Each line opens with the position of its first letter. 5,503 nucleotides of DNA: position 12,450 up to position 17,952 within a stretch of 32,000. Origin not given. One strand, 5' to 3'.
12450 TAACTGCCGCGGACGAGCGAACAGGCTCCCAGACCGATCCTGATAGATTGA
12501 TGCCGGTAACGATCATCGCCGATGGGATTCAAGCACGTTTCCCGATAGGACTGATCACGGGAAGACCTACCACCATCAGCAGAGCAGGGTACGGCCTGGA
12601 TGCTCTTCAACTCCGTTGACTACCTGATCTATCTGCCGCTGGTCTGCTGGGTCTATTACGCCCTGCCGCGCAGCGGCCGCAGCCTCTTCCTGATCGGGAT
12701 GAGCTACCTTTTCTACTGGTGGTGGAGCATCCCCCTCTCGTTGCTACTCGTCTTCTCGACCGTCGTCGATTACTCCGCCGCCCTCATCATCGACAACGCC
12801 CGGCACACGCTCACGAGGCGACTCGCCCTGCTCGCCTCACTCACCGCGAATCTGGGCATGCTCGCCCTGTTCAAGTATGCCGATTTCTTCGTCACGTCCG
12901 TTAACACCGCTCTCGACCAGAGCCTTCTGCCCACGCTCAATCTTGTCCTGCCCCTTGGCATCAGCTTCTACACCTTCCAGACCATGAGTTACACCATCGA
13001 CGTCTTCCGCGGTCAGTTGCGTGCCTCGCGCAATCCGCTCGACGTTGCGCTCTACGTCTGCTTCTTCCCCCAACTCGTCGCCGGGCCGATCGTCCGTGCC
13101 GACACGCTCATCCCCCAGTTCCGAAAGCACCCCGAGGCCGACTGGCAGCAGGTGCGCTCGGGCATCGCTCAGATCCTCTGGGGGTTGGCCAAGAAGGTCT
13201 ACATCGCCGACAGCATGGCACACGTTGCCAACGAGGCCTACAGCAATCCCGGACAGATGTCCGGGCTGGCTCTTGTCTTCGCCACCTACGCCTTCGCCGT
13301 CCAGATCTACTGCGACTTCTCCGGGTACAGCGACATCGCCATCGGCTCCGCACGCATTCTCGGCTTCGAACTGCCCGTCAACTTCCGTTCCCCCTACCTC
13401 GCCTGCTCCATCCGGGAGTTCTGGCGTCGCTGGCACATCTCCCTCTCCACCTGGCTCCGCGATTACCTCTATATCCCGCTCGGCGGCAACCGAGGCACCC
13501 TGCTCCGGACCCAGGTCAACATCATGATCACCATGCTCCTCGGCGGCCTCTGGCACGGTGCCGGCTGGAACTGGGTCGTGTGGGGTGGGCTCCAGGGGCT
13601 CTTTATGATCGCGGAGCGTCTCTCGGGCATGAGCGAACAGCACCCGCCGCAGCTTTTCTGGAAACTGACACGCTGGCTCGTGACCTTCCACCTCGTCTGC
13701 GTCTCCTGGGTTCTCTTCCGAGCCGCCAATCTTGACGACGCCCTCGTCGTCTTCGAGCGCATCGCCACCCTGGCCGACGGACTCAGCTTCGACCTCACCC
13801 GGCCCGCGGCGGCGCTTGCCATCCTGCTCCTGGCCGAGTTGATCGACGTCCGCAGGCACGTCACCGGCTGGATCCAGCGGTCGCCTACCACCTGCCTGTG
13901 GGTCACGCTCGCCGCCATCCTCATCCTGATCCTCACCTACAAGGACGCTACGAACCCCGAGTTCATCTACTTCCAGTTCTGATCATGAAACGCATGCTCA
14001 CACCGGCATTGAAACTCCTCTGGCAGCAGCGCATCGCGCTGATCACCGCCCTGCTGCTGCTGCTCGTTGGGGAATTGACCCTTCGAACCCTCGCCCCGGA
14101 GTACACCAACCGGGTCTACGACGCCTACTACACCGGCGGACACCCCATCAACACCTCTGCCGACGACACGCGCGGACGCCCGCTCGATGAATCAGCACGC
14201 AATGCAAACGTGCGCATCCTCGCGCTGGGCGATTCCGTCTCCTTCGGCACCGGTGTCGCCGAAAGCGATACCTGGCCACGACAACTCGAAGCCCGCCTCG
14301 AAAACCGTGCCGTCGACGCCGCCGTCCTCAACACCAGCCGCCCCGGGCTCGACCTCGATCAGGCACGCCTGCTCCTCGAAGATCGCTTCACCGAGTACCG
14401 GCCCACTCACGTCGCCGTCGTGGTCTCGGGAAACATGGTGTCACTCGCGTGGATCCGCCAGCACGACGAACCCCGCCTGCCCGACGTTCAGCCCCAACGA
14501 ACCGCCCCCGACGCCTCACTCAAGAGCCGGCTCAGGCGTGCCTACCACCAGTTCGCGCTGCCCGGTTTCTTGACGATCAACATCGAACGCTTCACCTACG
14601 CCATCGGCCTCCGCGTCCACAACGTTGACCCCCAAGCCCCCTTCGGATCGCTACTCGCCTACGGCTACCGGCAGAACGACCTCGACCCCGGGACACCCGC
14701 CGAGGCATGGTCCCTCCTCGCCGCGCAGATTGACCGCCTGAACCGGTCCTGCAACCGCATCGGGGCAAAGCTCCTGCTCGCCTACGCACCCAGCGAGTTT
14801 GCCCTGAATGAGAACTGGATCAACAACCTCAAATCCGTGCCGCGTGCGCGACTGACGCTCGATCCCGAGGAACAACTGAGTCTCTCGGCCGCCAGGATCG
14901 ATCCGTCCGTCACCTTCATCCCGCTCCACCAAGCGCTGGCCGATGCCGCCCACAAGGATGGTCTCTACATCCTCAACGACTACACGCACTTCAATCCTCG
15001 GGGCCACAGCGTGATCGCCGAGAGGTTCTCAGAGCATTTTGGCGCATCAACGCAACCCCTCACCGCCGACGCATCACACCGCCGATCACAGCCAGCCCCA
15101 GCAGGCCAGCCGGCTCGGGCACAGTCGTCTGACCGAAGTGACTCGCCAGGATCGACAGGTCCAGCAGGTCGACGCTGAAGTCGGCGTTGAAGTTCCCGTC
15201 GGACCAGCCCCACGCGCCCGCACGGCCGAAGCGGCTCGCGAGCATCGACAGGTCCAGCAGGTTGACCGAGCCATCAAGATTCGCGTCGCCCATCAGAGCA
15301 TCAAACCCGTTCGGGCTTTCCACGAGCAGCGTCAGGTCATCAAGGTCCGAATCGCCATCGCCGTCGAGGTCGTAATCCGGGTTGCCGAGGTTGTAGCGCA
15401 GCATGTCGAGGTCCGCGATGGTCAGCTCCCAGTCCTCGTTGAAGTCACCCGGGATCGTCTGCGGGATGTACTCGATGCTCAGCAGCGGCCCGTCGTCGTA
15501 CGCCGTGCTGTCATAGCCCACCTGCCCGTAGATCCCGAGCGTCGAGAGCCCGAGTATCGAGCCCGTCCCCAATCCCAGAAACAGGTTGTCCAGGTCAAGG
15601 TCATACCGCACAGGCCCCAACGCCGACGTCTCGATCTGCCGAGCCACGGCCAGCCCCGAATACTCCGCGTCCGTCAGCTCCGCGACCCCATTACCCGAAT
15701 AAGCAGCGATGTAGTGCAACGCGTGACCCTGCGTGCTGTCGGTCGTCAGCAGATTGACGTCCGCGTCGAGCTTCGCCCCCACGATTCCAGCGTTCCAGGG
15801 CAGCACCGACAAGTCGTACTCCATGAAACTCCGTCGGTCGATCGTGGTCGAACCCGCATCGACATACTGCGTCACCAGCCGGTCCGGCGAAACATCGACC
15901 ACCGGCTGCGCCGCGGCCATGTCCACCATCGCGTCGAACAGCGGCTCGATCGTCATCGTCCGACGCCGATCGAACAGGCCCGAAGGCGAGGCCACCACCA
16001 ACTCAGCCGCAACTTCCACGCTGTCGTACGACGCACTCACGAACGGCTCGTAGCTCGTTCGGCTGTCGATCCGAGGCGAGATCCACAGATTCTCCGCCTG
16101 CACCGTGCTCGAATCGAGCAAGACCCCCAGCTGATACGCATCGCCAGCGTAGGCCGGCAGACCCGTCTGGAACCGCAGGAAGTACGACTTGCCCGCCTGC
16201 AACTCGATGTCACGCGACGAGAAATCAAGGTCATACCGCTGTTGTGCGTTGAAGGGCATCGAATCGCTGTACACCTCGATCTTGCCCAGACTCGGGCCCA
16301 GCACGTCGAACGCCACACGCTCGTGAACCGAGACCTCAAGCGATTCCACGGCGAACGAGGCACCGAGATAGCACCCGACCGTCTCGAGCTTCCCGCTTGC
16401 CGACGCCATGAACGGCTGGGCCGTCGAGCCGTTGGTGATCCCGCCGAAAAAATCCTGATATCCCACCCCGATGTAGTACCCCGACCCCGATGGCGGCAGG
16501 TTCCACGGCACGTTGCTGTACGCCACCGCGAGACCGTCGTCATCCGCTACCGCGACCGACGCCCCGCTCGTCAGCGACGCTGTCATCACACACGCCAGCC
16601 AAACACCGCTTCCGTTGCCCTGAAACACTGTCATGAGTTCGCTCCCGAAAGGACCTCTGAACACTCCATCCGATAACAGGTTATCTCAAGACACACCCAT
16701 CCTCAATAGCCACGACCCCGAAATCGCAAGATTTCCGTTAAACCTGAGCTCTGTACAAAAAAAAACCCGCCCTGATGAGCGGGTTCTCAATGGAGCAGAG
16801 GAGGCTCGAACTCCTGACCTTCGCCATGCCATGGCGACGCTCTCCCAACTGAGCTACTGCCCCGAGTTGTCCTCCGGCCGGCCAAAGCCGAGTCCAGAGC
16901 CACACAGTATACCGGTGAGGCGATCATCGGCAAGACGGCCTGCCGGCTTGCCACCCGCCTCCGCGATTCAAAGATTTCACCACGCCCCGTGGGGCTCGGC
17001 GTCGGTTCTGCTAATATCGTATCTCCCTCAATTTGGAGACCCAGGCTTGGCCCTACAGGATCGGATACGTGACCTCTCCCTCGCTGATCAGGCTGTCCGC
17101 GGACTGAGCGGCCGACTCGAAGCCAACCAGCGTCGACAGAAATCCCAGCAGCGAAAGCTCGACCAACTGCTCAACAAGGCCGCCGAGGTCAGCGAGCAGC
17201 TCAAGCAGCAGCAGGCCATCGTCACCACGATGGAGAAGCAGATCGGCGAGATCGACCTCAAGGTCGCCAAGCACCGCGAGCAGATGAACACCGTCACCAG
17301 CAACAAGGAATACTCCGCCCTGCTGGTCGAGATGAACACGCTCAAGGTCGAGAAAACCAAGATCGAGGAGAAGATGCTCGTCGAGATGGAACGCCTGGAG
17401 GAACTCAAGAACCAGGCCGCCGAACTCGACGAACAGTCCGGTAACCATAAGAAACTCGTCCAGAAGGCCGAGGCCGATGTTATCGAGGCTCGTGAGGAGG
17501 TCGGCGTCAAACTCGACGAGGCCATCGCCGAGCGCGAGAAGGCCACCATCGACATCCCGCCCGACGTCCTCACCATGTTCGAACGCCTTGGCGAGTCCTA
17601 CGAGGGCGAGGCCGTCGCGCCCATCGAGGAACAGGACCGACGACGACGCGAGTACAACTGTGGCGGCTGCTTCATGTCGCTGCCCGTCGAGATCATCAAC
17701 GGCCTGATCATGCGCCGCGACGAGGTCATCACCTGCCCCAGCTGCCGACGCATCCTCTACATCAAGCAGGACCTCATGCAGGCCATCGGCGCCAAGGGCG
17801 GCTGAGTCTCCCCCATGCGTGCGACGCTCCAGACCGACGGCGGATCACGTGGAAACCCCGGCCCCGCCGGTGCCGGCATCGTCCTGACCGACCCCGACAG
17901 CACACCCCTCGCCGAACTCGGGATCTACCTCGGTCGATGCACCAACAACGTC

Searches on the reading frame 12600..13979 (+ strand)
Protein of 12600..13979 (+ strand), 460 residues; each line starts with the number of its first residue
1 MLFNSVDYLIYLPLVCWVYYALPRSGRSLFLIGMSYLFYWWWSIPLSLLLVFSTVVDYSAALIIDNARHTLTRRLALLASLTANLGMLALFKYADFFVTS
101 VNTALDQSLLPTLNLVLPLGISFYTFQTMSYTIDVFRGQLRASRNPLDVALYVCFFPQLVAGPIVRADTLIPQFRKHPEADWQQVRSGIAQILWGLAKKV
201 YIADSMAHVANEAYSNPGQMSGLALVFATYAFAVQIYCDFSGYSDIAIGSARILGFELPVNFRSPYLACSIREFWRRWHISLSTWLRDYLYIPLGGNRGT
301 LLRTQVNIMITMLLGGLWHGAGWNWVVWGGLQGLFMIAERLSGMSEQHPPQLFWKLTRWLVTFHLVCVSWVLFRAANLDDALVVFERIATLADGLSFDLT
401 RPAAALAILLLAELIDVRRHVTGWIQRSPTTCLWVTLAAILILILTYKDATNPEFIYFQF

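Call 8: search_protein_families(library=pfam, proteins=[window:12600-13979:+], max_evalue=0.001)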
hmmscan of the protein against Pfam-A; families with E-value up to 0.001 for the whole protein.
window:12600-13979:+ (460 aa): 2 families
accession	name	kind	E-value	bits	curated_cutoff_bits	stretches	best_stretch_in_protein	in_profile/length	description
PF03062.24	MBOAT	-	2.4e-33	116.3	27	1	80-375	15-330/337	MBOAT, membrane-bound O-acyltransferase family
PF13813.11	MBOAT_2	-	4.5e-05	24.1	25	1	259-322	2-67/85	Membrane bound O-acyl transferase family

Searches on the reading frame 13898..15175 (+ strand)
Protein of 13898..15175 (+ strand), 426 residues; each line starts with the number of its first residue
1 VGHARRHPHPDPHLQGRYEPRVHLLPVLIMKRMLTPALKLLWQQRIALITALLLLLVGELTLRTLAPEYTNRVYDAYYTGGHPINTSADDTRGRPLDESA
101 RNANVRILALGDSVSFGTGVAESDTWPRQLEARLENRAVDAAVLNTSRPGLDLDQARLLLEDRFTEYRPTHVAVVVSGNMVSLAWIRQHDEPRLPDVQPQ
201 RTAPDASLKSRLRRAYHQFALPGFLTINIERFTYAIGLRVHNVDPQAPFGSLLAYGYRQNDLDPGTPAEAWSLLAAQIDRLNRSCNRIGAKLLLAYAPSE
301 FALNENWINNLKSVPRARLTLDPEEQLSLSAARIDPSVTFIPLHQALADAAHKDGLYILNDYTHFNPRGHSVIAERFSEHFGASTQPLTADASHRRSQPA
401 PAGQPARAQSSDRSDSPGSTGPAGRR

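Call 8: search_protein_families(library=pfam, proteins=[window:13898-15175:+], max_evalue=0.001)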
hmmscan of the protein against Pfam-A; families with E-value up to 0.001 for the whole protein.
window:13898-15175:+ (426 aa): 2 families
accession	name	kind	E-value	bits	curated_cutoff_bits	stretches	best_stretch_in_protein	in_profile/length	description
PF13472.12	Lipase_GDSL_2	-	1.5e-07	32.5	32.9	1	109-370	1-176/178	GDSL-like Lipase/Acylhydrolase family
PF00657.28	Lipase_GDSL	-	2.5e-06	28.2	23.6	1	107-377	1-208/208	GDSL-like Lipase/Acylhydrolase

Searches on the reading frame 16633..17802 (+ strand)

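Call 16: search_protein_families(library=pfam, proteins=[window:16633-17802:+])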
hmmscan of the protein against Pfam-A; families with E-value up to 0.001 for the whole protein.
window:16633-17802:+ (390 aa): 2 families
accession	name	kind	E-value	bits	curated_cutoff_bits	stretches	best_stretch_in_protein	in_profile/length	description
PF02591.20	Zn_ribbon_9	-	1.6e-10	41.3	29.1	1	343-375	2-33/33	C4-type zinc ribbon domain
PF24481.2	CT398_CC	-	3.2e-09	37.3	27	1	166-322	21-178/180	CT398-like coiled coil hairpin domain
